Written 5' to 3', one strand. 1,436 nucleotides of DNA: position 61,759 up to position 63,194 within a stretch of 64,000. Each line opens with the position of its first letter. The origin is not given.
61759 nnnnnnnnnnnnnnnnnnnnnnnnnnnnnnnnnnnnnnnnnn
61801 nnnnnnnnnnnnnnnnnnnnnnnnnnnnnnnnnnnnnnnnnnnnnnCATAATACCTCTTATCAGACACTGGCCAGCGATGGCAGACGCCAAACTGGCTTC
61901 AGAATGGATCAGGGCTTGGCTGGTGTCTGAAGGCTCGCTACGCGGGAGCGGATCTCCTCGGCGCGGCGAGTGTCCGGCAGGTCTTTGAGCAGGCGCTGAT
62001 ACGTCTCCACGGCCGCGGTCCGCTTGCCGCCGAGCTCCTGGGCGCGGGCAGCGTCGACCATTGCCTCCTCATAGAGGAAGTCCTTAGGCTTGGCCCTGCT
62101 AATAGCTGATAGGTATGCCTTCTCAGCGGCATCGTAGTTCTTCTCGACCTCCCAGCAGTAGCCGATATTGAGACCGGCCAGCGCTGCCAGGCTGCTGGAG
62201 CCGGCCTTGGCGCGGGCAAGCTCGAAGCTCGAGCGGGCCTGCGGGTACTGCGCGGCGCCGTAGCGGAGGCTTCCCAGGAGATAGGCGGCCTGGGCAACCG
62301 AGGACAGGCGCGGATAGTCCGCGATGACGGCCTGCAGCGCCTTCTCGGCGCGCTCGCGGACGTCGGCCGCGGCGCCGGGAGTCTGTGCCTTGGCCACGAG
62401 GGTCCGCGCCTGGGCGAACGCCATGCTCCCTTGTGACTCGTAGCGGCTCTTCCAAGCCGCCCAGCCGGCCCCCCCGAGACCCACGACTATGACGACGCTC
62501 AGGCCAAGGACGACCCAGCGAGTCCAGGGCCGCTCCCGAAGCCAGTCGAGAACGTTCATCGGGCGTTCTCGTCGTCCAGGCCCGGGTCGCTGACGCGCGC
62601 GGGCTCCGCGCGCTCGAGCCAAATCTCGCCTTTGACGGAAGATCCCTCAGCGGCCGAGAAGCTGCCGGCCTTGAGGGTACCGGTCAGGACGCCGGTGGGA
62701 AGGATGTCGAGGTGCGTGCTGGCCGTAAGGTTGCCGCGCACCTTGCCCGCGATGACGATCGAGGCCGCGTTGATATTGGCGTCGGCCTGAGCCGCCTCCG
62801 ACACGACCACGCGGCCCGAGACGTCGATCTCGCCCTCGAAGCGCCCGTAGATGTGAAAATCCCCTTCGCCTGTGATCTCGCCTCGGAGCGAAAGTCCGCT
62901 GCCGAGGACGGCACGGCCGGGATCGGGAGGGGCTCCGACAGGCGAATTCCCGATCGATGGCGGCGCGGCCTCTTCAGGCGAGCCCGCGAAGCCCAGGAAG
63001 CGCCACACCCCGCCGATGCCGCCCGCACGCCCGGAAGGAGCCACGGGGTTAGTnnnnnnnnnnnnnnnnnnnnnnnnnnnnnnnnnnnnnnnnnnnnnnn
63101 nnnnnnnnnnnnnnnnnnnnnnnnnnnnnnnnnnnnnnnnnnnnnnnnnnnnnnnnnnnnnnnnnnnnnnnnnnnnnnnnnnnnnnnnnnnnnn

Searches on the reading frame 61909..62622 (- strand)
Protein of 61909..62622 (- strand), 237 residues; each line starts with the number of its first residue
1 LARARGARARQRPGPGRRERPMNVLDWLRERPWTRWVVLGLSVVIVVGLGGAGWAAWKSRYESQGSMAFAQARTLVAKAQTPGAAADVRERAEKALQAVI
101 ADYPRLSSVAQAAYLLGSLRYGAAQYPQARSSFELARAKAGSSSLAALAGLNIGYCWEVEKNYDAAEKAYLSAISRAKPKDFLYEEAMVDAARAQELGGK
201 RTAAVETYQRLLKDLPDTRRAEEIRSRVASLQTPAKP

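Call 33: search_protein_families(library=pfam, proteins=[window:61909-62622:-], max_evalue=1)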
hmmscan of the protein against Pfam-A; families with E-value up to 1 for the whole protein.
window:61909-62622:- (237 aa): 9 families
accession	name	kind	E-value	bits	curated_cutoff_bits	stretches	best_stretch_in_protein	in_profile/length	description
PF09976.15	TPR_21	-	1.7e-08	34.8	25.5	1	33-221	4-181/193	Tetratricopeptide repeat-like domain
PF13174.12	TPR_6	-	2.6e-08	34.4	26.3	1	186-218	1-33/33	Tetratricopeptide repeat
PF13432.12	TPR_16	-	3.6e-06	27.7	32.7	1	114-181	1-64/65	Tetratricopeptide repeat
PF13424.12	TPR_12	-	0.0015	19.1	30.1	1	152-213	8-73/77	Tetratricopeptide repeat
PF14559.12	TPR_19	-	0.032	15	25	1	160-224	4-64/68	Tetratricopeptide repeat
PF00515.34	TPR_1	-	0.06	13.6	27.8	1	152-175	6-29/34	Tetratricopeptide repeat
PF07719.23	TPR_2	-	0.22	12.2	27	0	152-175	6-29/34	Tetratricopeptide repeat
PF13428.12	TPR_14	-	0.33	12.2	23.5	1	187-221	3-37/44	Tetratricopeptide repeat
PF13176.12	TPR_7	-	0.6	10.8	27.9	0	192-218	6-31/36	Tetratricopeptide repeat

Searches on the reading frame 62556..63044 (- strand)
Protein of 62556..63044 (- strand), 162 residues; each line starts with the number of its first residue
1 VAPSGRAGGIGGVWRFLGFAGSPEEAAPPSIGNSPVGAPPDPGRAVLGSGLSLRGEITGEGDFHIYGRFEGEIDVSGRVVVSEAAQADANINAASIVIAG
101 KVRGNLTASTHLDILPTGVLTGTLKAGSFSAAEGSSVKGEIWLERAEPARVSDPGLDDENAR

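Call 33: search_protein_families(library=pfam, proteins=[window:62556-63044:-], max_evalue=1)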
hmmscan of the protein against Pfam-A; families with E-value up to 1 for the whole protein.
window:62556-63044:- (162 aa): 2 families
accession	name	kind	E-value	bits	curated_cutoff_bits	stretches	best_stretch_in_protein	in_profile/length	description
PF04519.19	Bactofilin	-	5.9e-23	81.4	27.9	1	46-141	2-97/98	Polymer-forming cytoskeletal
PF03775.22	MinC_C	-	0.033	14.6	33.2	0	72-108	11-48/102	Septum formation inhibitor MinC, C-terminal domain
